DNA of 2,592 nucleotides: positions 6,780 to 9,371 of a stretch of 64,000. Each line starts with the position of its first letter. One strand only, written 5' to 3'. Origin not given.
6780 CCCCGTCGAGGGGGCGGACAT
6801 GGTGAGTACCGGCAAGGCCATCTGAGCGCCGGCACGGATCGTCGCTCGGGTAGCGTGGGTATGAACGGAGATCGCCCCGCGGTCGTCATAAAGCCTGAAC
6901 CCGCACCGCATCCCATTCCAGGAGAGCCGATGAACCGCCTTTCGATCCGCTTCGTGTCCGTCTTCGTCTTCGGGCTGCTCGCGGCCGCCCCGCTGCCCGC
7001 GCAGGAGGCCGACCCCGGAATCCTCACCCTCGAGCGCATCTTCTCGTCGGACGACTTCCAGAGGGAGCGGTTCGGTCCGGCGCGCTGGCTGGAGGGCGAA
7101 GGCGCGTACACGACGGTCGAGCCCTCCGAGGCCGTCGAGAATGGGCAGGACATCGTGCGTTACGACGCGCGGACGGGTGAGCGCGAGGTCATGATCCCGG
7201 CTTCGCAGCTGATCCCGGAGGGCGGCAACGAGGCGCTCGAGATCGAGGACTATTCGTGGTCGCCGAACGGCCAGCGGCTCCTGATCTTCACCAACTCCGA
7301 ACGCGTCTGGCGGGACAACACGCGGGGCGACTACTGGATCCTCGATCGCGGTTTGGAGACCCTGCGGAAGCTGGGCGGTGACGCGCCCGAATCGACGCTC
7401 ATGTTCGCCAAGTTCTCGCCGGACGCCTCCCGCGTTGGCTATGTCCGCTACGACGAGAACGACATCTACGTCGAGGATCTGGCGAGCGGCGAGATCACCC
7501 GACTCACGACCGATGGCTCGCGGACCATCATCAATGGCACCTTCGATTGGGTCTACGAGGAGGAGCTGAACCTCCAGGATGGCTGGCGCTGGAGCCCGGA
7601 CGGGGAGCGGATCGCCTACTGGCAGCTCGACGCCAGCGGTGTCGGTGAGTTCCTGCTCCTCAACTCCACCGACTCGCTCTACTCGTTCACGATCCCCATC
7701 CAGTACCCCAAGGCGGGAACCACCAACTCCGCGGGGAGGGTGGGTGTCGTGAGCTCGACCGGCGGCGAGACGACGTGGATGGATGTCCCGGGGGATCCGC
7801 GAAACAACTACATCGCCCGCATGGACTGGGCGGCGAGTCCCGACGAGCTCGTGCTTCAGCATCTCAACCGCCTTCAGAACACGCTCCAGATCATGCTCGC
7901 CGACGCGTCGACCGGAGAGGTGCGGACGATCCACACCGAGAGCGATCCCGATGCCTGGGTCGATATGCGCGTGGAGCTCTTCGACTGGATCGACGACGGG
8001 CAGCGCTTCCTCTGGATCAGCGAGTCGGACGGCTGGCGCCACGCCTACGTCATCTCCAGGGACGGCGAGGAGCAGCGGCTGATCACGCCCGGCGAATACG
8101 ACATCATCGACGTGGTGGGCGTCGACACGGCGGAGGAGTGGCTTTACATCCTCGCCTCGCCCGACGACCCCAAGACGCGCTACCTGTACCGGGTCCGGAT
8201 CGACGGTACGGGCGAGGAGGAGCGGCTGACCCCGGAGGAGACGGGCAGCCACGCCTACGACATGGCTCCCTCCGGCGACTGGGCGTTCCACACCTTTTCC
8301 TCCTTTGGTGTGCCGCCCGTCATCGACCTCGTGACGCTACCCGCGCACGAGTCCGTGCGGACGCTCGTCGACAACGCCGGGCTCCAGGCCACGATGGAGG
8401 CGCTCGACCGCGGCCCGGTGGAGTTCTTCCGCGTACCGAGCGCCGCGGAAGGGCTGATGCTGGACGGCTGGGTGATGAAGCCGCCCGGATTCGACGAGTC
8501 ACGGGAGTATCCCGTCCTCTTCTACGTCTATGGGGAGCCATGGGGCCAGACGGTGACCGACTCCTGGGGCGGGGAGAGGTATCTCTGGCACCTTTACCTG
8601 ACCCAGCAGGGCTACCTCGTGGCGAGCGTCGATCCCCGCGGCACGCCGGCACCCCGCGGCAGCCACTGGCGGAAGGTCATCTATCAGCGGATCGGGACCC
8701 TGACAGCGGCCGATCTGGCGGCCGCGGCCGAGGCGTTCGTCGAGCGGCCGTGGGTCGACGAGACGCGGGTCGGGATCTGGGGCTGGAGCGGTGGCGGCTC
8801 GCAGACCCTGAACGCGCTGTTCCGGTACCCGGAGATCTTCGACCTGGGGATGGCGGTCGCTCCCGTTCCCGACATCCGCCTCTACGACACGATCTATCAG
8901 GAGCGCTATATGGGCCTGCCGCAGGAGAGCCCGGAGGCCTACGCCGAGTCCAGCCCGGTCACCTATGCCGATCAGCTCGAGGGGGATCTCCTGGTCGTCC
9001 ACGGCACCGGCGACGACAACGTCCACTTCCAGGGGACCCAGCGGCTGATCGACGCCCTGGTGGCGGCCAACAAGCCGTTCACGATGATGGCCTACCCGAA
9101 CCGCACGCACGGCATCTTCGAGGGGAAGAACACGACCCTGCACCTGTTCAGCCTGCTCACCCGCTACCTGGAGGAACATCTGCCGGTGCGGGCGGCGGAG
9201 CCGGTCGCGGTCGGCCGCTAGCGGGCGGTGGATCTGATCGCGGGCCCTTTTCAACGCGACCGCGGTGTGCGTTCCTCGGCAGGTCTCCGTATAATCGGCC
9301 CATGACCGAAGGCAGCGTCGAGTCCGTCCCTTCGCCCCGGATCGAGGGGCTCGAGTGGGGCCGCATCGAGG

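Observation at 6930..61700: All predicted signal-peptidase-I substrates in the window have Gln at +1 (Q-rule), and the matching QC gene is present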

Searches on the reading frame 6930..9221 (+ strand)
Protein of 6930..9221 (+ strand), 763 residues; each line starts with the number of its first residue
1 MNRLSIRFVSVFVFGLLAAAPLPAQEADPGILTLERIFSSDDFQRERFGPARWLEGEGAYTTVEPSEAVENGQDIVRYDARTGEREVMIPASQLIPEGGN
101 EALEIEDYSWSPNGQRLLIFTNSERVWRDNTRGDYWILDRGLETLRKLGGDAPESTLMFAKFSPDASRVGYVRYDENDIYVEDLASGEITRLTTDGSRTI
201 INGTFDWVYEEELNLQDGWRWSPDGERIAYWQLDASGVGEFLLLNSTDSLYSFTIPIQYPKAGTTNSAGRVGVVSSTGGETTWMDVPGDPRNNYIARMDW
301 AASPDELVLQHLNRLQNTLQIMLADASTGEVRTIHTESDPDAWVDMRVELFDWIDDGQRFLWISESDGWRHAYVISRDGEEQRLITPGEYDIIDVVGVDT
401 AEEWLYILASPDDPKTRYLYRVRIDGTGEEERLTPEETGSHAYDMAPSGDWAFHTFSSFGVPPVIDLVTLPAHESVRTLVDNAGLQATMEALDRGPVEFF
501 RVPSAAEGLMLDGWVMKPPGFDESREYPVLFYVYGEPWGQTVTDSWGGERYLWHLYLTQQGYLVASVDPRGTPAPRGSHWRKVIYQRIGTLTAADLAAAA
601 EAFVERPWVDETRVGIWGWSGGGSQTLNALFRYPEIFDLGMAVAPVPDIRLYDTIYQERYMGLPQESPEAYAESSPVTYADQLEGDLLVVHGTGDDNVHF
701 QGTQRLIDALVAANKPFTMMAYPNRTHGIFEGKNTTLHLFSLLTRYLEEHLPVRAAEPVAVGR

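Call 8: search_protein_families(library=pfam, proteins=[window:6930-9221:+])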
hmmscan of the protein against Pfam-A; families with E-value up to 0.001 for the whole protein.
window:6930-9221:+ (763 aa): 6 families
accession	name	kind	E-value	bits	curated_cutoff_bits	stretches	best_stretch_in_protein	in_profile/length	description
PF00930.27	DPPIV_N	-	6e-87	292.1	22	1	111-463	1-354/354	Dipeptidyl peptidase IV (DPP IV) N-terminal region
PF00326.27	Peptidase_S9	-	3.2e-47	161.2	22.6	1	554-751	6-210/213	Prolyl oligopeptidase family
PF20434.5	BD-FAE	-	6e-07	29.6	26.8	0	658-710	162-215/215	BD-FAE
PF12146.15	Hydrolase_4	-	1.7e-05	24.7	27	0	556-651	26-115/239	Serine aminopeptidase, S33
PF01738.24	DLH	-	3.4e-05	24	21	1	578-734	64-193/217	Dienelactone hydrolase family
PF07676.18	PD40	-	4.2e-05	23.8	20.9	0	218-230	13-25/38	WD40-like Beta Propeller Repeat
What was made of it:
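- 6930..9221 (+): DPP-IV (S9 peptidase). Signal peptide 6930-7001 (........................), Gln codon CAG at 7002-7004. Pfam DPPIV_N 6e-87 and Peptidase_S9 (call 8).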

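Call 41: find_homologous_proteins(query=window:6930-9221:+, max_evalue=1e-30)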
Query window:6930-9221:+ (763 aa): 8000 proteins with E <= 1e-30 among 8000 candidates; the best 120 are listed.
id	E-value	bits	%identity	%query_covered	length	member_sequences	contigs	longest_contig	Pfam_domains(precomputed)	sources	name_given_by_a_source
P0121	0.0e+0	1772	100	100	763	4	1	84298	PF00326.28,PF26549.1,PF00930.28,PF12146.16,PF20434.6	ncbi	ncbi:MAG: S9 family peptidase [Gemmatimonadota bacterium]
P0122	0.0e+0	1556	87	100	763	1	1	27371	PF00326.28,PF26549.1,PF00930.28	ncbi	-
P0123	0.0e+0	1537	85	100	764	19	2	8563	PF00326.28,PF26549.1,PF00930.28,PF12146.16,PF20434.6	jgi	-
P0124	0.0e+0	1535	86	100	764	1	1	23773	PF00326.28,PF26549.1,PF00930.28,PF20434.6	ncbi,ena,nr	ncbi:MAG TPA: S9 family peptidase [Gemmatimonadota bacterium]|nr:S9 family peptidase [Gemmatimonadot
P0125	0.0e+0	1534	85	100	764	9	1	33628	PF00326.28,PF26549.1,PF00930.28,PF12146.16,PF20434.6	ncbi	ncbi:MAG: S9 family peptidase [Gemmatimonadota bacterium]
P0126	0.0e+0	1522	85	100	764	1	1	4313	PF00326.28,PF26549.1,PF00930.28,PF12146.16,PF20434.6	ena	-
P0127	0.0e+0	1521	84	100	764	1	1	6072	PF00326.28,PF26549.1,PF00930.28,PF12146.16,PF20434.6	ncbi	-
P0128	0.0e+0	1499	84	100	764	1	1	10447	PF00326.28,PF26549.1,PF00930.28,PF12146.16,PF20434.6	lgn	-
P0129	0.0e+0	1452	94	87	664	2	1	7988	PF00326.28,PF26549.1,PF00930.28,PF20434.6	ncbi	ncbi:MAG: S9 family peptidase, partial [Gemmatimonadota bacterium]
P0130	0.0e+0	1265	70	99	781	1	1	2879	PF00326.28,PF26549.1,PF00930.28,PF01738.25,PF12146.16,PF20434.6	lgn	-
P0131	0.0e+0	1259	71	100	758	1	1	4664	PF00326.28,PF26549.1,PF00930.28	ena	-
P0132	0.0e+0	1255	72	95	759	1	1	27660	PF00326.28,PF26549.1,PF00930.28,PF12146.16,PF20434.6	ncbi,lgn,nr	ncbi:MAG TPA: S9 family peptidase [Gemmatimonadota bacterium]|nr:S9 family peptidase [Gemmatimonadot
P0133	0.0e+0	1249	72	97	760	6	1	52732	PF00326.28,PF26549.1,PF00930.28,PF12146.16,PF20434.6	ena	-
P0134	0.0e+0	1248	71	100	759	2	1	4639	PF00326.28,PF00930.28,PF12146.16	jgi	-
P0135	0.0e+0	1243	73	96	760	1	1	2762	PF00326.28,PF26549.1,PF00930.28,PF01738.25,PF20434.6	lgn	-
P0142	0.0e+0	1232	70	98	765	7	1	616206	PF00326.28,PF26549.1,PF00930.28,PF01738.25,PF07676.19,PF20434.6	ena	-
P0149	0.0e+0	1193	68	97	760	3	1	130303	PF00326.28,PF26549.1,PF00930.28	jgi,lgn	-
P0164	0.0e+0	1100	64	98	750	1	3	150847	PF00326.28,PF26549.1,PF00930.28,PF01738.25,PF26550.2,PF20434.6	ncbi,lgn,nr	ncbi:MAG: S9 family peptidase [candidate division KSB1 bacterium]|nr:S9 family peptidase [candidate 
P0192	0.0e+0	1083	62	98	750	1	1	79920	PF00326.28,PF26549.1,PF00930.28,PF01738.25,PF20434.6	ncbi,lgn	ncbi:MAG: S9 family peptidase [Acidobacteriota bacterium]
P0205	0.0e+0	1079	62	96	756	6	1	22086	PF00326.28,PF26549.1,PF00930.28,PF26550.2,PF20434.6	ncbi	ncbi:MAG: S9 family peptidase [Gemmatimonadota bacterium]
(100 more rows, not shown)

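Call 45: find_encoding_contigs(protein=P0142, flank=10000, max_places=2)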
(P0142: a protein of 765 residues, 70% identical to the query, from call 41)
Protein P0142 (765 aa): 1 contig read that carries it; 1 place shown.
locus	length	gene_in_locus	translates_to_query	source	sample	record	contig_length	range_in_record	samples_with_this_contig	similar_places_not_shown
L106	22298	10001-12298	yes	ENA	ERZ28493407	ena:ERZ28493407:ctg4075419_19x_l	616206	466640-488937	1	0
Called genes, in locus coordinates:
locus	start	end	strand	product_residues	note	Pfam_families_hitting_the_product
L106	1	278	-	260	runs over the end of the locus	PF00528:BPD_transp_1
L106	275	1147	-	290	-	PF00528:BPD_transp_1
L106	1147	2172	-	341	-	PF00005:ABC_tran, PF08402:TOBE_2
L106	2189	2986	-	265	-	PF01925:TauE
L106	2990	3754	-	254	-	PF00483:NTP_transferase, PF12804:NTP_transf_3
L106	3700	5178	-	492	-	PF01636:APH, PF22740:PapZ_C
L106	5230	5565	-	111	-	-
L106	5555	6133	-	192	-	-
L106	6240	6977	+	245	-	PF00588:SpoU_methylase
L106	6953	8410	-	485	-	PF13687:DUF4153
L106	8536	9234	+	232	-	PF01904:DUF72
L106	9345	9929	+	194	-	PF12146:Hydrolase_4 (faint), PF12697:Abhydrolase_6 (faint), PF20408:Abhydrolase_11, PF01738:DLH (faint), PF12695:Abhydrolase_5 (weak)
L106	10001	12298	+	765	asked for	PF00930:DPPIV_N, PF07676:PD40 (faint), PF26549:Tricorn_N (weak), PF20434:BD-FAE (faint), PF00326:Peptidase_S9, PF01738:DLH (faint)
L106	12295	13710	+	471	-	PF01546:Peptidase_M20, PF07687:M20_dimer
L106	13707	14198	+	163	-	-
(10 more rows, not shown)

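Call 46: find_encoding_contigs(protein=P0149, flank=10000, max_places=2)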
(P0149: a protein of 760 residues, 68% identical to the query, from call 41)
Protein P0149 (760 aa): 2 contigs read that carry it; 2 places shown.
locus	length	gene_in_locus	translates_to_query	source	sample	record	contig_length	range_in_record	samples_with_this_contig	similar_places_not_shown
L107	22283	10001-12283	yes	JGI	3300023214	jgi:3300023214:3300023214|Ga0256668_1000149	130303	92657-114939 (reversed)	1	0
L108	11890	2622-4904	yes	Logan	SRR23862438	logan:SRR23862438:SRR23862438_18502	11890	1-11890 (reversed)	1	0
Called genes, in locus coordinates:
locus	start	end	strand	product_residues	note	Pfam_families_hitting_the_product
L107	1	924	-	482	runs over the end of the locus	PF01636:APH, PF22740:PapZ_C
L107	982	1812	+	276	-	PF00588:SpoU_methylase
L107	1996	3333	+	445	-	-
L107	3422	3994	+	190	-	-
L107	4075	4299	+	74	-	-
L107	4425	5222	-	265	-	PF08843:AbiEii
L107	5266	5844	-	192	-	PF13338:AbiEi_4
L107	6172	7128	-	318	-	PF13409:GST_N_2, PF00043:GST_C (weak), PF13410:GST_C_2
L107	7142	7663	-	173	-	PF08212:Lipocalin_2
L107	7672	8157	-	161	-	PF04972:BON, PF01476:LysM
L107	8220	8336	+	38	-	-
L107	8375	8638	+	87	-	PF12089:DUF3566 (weak)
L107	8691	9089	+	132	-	-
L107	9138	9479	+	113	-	-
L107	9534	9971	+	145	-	PF04657:DMT_YdcZ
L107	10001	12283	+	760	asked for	PF00930:DPPIV_N, PF26549:Tricorn_N (weak), PF00326:Peptidase_S9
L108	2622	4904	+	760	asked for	PF00930:DPPIV_N, PF26549:Tricorn_N (weak), PF00326:Peptidase_S9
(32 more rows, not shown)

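Call 47: find_encoding_contigs(protein=P0133, flank=10000, max_places=2)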
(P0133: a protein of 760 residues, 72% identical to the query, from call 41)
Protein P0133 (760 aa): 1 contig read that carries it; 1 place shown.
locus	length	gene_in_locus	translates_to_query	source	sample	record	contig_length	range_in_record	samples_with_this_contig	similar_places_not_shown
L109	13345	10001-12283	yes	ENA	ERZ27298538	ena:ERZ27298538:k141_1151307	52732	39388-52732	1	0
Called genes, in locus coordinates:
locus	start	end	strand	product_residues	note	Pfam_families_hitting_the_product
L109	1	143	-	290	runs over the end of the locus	PF00528:BPD_transp_1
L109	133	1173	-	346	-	PF00005:ABC_tran, PF08402:TOBE_2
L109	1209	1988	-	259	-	PF01925:TauE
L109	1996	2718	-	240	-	PF00483:NTP_transferase, PF12804:NTP_transf_3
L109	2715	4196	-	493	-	PF01636:APH, PF22740:PapZ_C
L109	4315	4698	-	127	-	-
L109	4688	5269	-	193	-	-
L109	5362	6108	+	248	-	PF00588:SpoU_methylase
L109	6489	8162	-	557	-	PF13687:DUF4153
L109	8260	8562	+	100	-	-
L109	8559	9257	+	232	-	PF01904:DUF72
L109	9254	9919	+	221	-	PF12146:Hydrolase_4 (faint), PF20408:Abhydrolase_11, PF12695:Abhydrolase_5 (weak)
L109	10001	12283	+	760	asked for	PF00930:DPPIV_N, PF26549:Tricorn_N (weak), PF12146:Hydrolase_4 (faint), PF20434:BD-FAE (faint), PF00326:Peptidase_S9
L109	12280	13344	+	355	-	?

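Call 48: find_encoding_contigs(protein=P0205, flank=10000, max_places=2)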
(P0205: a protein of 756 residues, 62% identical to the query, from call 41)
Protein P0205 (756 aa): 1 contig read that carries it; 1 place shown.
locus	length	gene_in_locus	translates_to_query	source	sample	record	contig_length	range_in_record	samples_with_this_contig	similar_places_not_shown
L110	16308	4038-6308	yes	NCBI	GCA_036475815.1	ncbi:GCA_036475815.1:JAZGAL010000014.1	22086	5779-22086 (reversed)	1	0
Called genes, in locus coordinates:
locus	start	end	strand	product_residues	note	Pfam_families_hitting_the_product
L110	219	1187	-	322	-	PF07963:N_methyl (weak)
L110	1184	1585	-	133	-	-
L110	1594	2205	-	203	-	PF07963:N_methyl (weak)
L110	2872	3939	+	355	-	PF05544:Pro_racemase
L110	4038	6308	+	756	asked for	PF26550:Tricorn_2nd (faint), PF00930:DPPIV_N, PF26549:Tricorn_N (faint), PF20434:BD-FAE (faint), PF00326:Peptidase_S9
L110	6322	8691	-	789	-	PF09134:Invasin_D3 (faint), PF02369:Big_1 (weak)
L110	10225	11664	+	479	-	PF13088:BNR_2 (faint), PF24316:Tli3 (faint), PF02012:BNR (faint)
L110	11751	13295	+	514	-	PF00474:SSF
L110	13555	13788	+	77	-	PF02604:PhdYeFM_antitox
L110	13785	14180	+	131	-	PF01850:PIN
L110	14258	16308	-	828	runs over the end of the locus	PF00924:MS_channel_2nd, PF21082:MS_channel_3rd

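Call 59: find_encoding_contigs(protein=P0192, flank=10000, max_places=2)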
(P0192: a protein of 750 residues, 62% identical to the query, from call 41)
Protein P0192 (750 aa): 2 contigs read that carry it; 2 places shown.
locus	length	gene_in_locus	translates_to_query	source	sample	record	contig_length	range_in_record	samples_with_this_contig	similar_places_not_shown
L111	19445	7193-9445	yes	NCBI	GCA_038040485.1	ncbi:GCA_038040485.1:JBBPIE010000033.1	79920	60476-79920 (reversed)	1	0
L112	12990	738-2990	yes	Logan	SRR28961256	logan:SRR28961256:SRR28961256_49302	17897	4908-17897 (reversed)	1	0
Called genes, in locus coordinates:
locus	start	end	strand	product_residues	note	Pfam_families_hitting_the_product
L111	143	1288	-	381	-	PF12704:MacB_PCD, PF02687:FtsX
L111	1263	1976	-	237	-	PF00005:ABC_tran, PF13304:AAA_21 (faint)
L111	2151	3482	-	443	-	PF25917:BSH_RND (weak), PF25973:BSH_CzcB (weak), PF25876:HH_MFP_RND, PF25954:Beta-barrel_RND_2, PF25967:RND-MFP_C (weak), PF25975:CzcB_C, PF25989:YknX_C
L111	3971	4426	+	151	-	PF00383:dCMP_cyt_deam_1, PF14437:MafB19-deam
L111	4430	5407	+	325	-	PF02126:PTE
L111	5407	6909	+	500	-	PF00501:AMP-binding, PF13193:AMP-binding_C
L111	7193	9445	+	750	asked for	PF00930:DPPIV_N, PF26549:Tricorn_N (faint), PF20434:BD-FAE (faint), PF01738:DLH (weak), PF00326:Peptidase_S9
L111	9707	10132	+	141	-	PF12833:HTH_18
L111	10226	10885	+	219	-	-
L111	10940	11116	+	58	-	-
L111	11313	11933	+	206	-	-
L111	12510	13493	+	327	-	PF04909:Amidohydro_2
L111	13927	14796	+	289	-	-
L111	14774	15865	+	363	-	-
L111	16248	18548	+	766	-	PF25174:Beta-prop_THOC3 (weak), PF26549:Tricorn_N (weak), PF26549:Tricorn_N, PF26550:Tricorn_2nd, PF26549:Tricorn_N, PF01738:DLH, PF20434:BD-FAE, PF00326:Peptidase_S9, +6 more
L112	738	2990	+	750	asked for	PF00930:DPPIV_N, PF26549:Tricorn_N (faint), PF20434:BD-FAE (faint), PF01738:DLH (weak), PF00326:Peptidase_S9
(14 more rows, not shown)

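Call 60: find_encoding_contigs(protein=P0164, flank=10000, max_places=2)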
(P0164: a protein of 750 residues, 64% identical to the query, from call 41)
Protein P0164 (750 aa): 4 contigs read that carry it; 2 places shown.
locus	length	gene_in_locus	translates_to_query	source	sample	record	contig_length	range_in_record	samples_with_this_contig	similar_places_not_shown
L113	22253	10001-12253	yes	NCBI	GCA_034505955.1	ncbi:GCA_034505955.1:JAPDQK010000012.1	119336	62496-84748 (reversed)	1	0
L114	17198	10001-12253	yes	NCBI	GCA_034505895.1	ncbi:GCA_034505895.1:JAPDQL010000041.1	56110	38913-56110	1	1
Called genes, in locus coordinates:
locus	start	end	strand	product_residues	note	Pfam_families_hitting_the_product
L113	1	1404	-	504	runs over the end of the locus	PF00082:Peptidase_S8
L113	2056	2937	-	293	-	-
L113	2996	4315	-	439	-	PF00037:Fer4, PF12797:Fer4_2, PF12837:Fer4_6 (weak), PF12838:Fer4_7, PF13237:Fer4_10, PF14697:Fer4_21, PF07992:Pyr_redox_2, PF13738:Pyr_redox_3, +9 more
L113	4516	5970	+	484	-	PF02085:Cytochrom_CIII (faint), PF14522:Cytochrome_C7 (faint), PF14537:Cytochrom_c3_2 (faint), PF22113:Mtrc-MtrF_II-IV_dom (faint)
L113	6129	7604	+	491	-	PF02085:Cytochrom_CIII (faint), PF14522:Cytochrome_C7 (faint), PF14537:Cytochrom_c3_2 (faint)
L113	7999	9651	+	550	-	-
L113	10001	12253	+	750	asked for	PF00930:DPPIV_N, PF26550:Tricorn_2nd (faint), PF26549:Tricorn_N (faint), PF20434:BD-FAE (faint), PF01738:DLH (weak), PF00326:Peptidase_S9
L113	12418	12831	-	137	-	-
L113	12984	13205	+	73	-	-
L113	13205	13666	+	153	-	PF02661:Fic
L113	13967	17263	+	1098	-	PF26549:Tricorn_N, PF26550:Tricorn_2nd, PF26549:Tricorn_N, PF26550:Tricorn_2nd, PF07676:PD40, PF14684:Tricorn_C1, PF14685:PDZ_Tricorn, PF03572:Peptidase_S41, +4 more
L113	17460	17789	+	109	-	PF04255:DUF433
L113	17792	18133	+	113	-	PF18480:DUF5615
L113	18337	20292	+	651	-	PF17900:Peptidase_M1_N, PF01433:Peptidase_M1, PF13860:FlgD_ig, PF18962:Por_Secre_tail (weak)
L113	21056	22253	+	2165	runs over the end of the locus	-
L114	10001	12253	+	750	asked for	PF00930:DPPIV_N, PF26550:Tricorn_2nd (faint), PF26549:Tricorn_N (faint), PF20434:BD-FAE (faint), PF01738:DLH (weak), PF00326:Peptidase_S9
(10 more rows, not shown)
